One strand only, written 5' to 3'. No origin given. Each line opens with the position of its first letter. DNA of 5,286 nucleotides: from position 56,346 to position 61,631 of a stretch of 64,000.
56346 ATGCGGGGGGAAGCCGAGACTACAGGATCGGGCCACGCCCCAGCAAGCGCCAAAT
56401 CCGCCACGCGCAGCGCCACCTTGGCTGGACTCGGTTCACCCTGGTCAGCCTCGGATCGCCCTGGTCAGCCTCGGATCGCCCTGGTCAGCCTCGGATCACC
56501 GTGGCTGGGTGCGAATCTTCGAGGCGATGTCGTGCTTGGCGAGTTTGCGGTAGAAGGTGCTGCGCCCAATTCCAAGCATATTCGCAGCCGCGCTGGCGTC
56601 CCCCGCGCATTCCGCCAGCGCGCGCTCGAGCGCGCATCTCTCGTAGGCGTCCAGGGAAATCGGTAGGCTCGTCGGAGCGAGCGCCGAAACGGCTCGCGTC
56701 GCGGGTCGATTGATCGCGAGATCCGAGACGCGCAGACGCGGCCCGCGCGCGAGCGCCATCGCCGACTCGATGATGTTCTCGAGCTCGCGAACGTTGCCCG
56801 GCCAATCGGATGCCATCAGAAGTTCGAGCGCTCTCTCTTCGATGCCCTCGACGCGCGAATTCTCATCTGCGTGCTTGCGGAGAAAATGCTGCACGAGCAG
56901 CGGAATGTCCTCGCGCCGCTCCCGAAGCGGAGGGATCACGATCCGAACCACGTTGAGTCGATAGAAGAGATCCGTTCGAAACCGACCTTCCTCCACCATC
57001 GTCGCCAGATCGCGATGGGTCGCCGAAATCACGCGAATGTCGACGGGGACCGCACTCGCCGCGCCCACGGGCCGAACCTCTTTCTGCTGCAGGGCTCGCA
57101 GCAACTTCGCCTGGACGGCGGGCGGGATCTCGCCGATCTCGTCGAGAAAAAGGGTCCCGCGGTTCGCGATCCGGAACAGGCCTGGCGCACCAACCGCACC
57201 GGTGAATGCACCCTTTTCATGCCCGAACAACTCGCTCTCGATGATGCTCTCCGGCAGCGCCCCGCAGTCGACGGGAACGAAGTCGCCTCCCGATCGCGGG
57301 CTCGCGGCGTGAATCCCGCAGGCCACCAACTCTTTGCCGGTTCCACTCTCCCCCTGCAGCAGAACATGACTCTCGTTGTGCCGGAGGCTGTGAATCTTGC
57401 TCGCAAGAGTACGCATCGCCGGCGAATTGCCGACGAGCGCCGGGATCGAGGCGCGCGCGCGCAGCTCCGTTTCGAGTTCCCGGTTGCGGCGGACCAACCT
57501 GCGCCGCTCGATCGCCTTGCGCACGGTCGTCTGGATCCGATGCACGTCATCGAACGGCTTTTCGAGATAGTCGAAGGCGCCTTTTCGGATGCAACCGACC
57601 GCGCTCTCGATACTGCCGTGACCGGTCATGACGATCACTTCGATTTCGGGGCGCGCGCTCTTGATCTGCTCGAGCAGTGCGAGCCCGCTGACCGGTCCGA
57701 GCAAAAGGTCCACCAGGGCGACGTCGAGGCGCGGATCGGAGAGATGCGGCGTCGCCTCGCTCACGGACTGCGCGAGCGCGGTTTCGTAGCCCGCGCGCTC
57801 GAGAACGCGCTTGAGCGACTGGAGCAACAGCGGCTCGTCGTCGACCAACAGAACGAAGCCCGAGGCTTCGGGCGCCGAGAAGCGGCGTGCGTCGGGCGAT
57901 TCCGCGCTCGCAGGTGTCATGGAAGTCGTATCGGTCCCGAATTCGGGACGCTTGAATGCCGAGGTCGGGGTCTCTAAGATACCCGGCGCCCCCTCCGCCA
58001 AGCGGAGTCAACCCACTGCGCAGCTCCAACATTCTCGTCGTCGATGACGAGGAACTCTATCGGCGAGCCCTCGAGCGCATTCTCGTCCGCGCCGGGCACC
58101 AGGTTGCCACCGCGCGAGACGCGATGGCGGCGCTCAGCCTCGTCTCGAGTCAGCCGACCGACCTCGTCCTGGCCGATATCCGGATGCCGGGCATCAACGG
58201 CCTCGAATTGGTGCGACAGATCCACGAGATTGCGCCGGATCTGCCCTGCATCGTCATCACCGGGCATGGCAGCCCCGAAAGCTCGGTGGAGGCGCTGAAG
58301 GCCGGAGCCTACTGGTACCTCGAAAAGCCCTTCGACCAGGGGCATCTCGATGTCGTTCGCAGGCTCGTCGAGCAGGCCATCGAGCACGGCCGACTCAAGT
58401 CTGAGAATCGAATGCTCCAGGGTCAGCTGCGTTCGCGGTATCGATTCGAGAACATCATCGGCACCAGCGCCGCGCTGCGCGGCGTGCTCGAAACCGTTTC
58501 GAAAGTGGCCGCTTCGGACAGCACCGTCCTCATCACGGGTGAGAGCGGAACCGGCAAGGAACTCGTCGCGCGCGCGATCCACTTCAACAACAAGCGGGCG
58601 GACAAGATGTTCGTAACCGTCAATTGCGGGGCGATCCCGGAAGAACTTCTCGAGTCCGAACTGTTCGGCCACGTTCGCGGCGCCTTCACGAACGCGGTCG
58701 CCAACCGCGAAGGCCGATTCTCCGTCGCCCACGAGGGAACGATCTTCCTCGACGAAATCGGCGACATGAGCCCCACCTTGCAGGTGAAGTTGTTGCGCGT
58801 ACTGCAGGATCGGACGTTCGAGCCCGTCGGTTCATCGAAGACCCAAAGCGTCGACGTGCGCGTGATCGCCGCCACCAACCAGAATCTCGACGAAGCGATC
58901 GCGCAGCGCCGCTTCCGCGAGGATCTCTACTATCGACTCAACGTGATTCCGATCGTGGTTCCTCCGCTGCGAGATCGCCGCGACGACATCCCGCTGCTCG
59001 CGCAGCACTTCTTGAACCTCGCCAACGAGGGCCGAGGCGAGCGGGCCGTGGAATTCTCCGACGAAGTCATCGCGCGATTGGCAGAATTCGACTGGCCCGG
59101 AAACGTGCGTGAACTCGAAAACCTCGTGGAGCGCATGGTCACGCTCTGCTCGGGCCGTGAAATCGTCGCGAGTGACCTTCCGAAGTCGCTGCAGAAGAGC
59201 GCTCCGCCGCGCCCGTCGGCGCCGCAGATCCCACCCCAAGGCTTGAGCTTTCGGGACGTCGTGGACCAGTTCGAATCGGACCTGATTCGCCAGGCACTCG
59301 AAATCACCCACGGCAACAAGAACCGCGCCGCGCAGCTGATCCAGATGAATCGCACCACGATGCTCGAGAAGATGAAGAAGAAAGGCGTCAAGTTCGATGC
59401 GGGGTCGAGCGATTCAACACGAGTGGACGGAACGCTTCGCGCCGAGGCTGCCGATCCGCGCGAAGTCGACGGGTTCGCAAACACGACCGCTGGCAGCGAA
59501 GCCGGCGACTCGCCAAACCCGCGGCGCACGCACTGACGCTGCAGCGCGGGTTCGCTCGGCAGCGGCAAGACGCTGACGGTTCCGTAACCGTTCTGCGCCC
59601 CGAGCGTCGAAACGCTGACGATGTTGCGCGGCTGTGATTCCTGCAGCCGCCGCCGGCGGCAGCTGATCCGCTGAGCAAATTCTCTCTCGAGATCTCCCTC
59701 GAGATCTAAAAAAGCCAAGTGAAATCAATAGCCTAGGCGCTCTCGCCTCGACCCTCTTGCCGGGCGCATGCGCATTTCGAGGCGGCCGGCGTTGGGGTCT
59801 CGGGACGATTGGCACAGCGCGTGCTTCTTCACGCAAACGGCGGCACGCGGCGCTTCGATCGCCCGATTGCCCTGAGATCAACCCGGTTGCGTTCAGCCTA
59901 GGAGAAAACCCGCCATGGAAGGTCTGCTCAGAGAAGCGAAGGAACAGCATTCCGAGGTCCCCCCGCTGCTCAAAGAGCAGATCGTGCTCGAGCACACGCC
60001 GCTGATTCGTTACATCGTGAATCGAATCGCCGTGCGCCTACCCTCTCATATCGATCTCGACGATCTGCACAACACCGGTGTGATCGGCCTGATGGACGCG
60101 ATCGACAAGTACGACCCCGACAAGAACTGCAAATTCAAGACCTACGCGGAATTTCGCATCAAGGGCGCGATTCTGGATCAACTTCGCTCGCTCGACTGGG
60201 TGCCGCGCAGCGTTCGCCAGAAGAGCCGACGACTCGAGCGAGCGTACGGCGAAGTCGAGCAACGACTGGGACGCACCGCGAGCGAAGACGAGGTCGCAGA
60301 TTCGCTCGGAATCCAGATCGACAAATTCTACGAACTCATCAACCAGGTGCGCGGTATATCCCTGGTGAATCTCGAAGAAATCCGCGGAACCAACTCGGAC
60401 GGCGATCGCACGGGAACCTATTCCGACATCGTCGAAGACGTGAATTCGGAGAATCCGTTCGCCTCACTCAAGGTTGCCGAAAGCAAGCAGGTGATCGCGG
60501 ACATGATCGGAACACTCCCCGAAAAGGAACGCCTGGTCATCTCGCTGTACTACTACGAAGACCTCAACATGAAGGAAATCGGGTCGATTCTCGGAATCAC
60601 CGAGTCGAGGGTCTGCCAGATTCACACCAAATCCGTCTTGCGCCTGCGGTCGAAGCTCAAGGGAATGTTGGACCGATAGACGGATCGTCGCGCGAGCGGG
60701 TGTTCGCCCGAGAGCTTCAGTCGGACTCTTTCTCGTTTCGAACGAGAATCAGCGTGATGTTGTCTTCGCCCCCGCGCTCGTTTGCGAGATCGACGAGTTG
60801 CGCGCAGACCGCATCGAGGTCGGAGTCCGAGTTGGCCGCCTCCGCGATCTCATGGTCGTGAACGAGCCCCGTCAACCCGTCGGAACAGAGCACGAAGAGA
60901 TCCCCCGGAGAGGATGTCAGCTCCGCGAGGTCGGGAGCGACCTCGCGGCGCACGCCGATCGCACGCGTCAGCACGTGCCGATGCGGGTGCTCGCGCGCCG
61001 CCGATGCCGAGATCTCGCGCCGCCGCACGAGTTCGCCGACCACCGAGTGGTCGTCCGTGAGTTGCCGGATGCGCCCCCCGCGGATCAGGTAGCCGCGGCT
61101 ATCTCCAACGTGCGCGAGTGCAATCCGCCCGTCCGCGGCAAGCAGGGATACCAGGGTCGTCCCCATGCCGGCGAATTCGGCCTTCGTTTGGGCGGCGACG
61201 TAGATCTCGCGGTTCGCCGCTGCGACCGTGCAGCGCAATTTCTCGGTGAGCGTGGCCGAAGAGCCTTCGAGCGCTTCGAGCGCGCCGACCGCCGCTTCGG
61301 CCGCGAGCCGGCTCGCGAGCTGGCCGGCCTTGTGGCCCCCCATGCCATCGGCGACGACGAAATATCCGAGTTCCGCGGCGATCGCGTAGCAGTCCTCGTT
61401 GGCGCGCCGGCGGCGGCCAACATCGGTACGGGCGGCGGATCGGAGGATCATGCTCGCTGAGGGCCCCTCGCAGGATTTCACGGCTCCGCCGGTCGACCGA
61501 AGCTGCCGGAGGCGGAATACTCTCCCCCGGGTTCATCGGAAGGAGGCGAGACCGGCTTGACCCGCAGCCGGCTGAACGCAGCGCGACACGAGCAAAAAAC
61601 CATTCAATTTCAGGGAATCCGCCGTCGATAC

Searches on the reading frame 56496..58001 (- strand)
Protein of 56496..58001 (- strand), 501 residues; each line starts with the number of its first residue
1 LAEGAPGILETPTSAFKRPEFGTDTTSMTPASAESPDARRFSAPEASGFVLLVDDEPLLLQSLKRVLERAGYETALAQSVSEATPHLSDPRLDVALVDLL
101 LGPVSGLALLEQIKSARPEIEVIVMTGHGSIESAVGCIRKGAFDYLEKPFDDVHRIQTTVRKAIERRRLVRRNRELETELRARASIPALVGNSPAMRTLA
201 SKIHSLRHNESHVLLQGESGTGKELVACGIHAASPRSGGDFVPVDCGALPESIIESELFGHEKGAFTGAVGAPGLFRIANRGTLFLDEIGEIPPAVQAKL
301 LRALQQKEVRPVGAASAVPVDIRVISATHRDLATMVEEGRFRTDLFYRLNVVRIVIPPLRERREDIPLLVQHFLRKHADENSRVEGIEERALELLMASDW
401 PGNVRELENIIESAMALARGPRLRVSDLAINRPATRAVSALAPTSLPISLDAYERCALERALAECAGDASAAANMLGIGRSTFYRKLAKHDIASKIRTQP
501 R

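Call 6: search_protein_families(library=pfam, proteins=[window:56496-58001:-], max_evalue=0.01)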
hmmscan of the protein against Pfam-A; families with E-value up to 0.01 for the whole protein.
window:56496-58001:- (501 aa): 11 families
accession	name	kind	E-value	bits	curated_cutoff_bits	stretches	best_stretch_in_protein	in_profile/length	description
PF00158.32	Sigma54_activat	-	7.5e-65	218.1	20.2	1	189-354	1-167/168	Sigma-54 interaction domain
PF25601.1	AAA_lid_14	-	8.2e-25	86.9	27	1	360-429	1-71/87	AAA+ ATPase lid domain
PF00072.30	Response_reg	-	4.7e-24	85.1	30.2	1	50-152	1-103/111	Response regulator receiver domain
PF14532.12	Sigma54_activ_2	-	2.2e-17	64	25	1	190-359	1-138/138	Sigma-54 interaction domain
PF02954.25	HTH_8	-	1.8e-11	44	22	1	451-489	3-41/42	Bacterial regulatory protein, Fis family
PF07728.20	AAA_5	-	3.1e-05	24.5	22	1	212-326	1-119/139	AAA domain (dynein-related subfamily)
PF01078.27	Mg_chelatase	-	0.00014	21.7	20.3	0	270-315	96-141/207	Magnesium chelatase, subunit ChlI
PF20161.5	VpsR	-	0.00023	21.3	23.7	1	62-152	22-113/121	VpsR domain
PF07726.17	AAA_3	-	0.0016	18.8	27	1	212-326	1-108/131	ATPase family associated with various cellular activities (AAA)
PF13191.12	AAA_16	-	0.0058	17.6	32.6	0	189-261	2-64/167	AAA ATPase domain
PF12728.13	HTH_17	-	0.0085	16.8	27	0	471-496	6-32/51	Helix-turn-helix domain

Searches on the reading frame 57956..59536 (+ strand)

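Call 6: search_protein_families(library=pfam, proteins=[window:57956-59536:+], max_evalue=0.01)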
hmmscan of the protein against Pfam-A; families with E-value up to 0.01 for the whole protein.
window:57956-59536:+ (526 aa): 11 families
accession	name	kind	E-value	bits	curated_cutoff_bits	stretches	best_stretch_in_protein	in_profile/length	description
PF00158.32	Sigma54_activat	-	1.5e-72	243.2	20.2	1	167-333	1-167/168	Sigma-54 interaction domain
PF00072.30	Response_reg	-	7.4e-30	103.8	30.2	1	26-131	1-106/111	Response regulator receiver domain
PF25601.1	AAA_lid_14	-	1.2e-27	96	27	1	339-419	1-81/87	AAA+ ATPase lid domain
PF14532.12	Sigma54_activ_2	-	4e-21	76.1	25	1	168-338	1-138/138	Sigma-54 interaction domain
PF02954.25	HTH_8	-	5.4e-11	42.5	22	1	437-475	3-41/42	Bacterial regulatory protein, Fis family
PF07728.20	AAA_5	-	3.6e-09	37.2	22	1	191-310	2-124/139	AAA domain (dynein-related subfamily)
PF00004.35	AAA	-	1.3e-07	32.6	21.2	1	191-325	1-128/131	ATPase family associated with various cellular activities (AAA)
PF01078.27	Mg_chelatase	-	0.00019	21.3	20.3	0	250-284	97-131/207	Magnesium chelatase, subunit ChlI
PF13191.12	AAA_16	-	0.00027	21.9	32.6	1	174-283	9-120/167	AAA ATPase domain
PF06490.17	FleQ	-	0.00066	20.4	22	1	25-130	1-98/108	Flagellar regulatory protein FleQ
PF07724.20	AAA_2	-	0.00077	20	27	1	189-320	4-136/166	AAA domain (Cdc48 subfamily)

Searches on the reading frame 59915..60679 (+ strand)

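Call 70: search_protein_families(library=pfam, proteins=[window:59915-60679:+], max_evalue=0.00001)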
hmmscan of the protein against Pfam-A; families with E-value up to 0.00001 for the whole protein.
window:59915-60679:+ (254 aa): 4 families
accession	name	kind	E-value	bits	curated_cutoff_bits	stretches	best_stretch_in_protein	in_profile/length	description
PF04545.22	Sigma70_r4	-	1.8e-17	63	24.1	1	198-245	2-49/50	Sigma-70, region 4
PF04542.20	Sigma70_r2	-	3.8e-15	55.9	24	1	24-95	2-70/71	Sigma-70 region 2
PF04539.22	Sigma70_r3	-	1.3e-09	38.5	25.3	1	104-182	3-75/78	Sigma-70 region 3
PF08281.18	Sigma70_r4_2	-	1.6e-09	37.7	25.7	1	193-233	3-43/54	Sigma-70, region 4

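Call 86: search_protein_families(library=ncbifam, proteins=[window:59915-60679:+], max_evalue=0.00001)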
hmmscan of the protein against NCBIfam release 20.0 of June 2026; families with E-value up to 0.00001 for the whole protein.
window:59915-60679:+ (254 aa): 62 families (the best 25 are shown)
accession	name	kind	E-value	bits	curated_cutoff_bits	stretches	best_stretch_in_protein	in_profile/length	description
NF004935.0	PRK06288.1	equivalog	6.8e-87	291.5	343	1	16-250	31-264/270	RNA polymerase sigma factor WhiG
TIGR02479.1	FliA_WhiG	subfamily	1.4e-82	276.8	189.6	1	24-249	2-224/224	FliA/WhiG family RNA polymerase sigma factor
NF005413.0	PRK06986.1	subfamily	4.4e-75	252.6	201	1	20-249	15-237/241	RNA polymerase sigma factor FliA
NF005809.0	PRK07670.1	equivalog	1.3e-64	218.2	326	1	21-249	26-251/255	FliA/WhiG family RNA polymerase sigma factor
NF004572.0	PRK05911.1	equivalog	1.5e-54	185.1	378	1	24-251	29-256/257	RNA polymerase sigma factor sigma-28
NF009091.0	PRK12427.1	equivalog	9.4e-42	143.3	339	1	27-247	24-230/233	FliA/WhiG family RNA polymerase sigma factor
TIGR02980.1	SigBFG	subfamily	3.5e-33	115.2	234.35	1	20-248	5-226/227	SigB/SigF/SigG family RNA polymerase sigma factor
TIGR02937.1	sigma70-ECF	superfamily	4.4e-31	107.7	42.9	1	21-248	4-165/165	sigma-70 family RNA polymerase sigma factor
TIGR02393.1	RpoD_Cterm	equivalog_domain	9.4e-26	90.9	354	1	44-249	23-229/238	RNA polymerase sigma factor RpoD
TIGR02885.1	spore_sigF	equivalog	1.2e-24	87.5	321.45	1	20-248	13-231/231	RNA polymerase sporulation sigma factor SigF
TIGR02997.1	Sig70-cyanoRpoD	subfamily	2.3e-24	86.2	384.5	1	44-245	97-298/298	RNA polymerase sigma factor, RpoD/SigA family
NF005514.0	PRK07122.1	subfamily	4.4e-24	85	372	1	19-248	41-263/264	RNA polymerase sigma factor SigF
NF004052.0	PRK05572.1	subfamily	1.6e-23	83.6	311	1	20-249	34-251/252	SigF/SigG family RNA polymerase sporulation sigma factor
TIGR02394.1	rpoS_proteo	equivalog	4.2e-23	82.3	378.7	1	34-249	59-275/285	RNA polymerase sigma factor RpoS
NF005920.0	PRK07921.1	subfamily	1.5e-22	80.1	464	1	46-246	115-316/328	RNA polymerase sigma factor SigB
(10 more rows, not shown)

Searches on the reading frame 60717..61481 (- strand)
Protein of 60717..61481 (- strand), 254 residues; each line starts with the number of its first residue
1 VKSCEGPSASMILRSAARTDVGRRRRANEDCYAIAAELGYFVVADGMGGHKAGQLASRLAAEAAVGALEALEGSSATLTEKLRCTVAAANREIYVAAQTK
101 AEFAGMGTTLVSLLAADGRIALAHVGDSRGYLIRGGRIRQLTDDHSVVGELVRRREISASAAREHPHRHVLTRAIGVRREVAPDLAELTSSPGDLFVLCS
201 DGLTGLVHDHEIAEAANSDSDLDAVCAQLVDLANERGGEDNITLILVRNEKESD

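Call 87: search_protein_families(library=pfam, proteins=[window:60717-61481:-], max_evalue=0.00001)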
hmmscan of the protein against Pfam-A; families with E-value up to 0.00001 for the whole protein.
window:60717-61481:- (254 aa): 3 families
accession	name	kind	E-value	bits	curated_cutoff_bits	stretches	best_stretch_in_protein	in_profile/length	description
PF00481.26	PP2C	-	1.7e-16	61.1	20.3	1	39-242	35-255/255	Protein phosphatase 2C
PF13672.11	PP2C_2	-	2.5e-16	60.3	24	1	28-210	12-176/209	Protein phosphatase 2C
PF07228.17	SpoIIE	-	7.7e-06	26.4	25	0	172-248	102-190/192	Stage II sporulation protein E (SpoIIE)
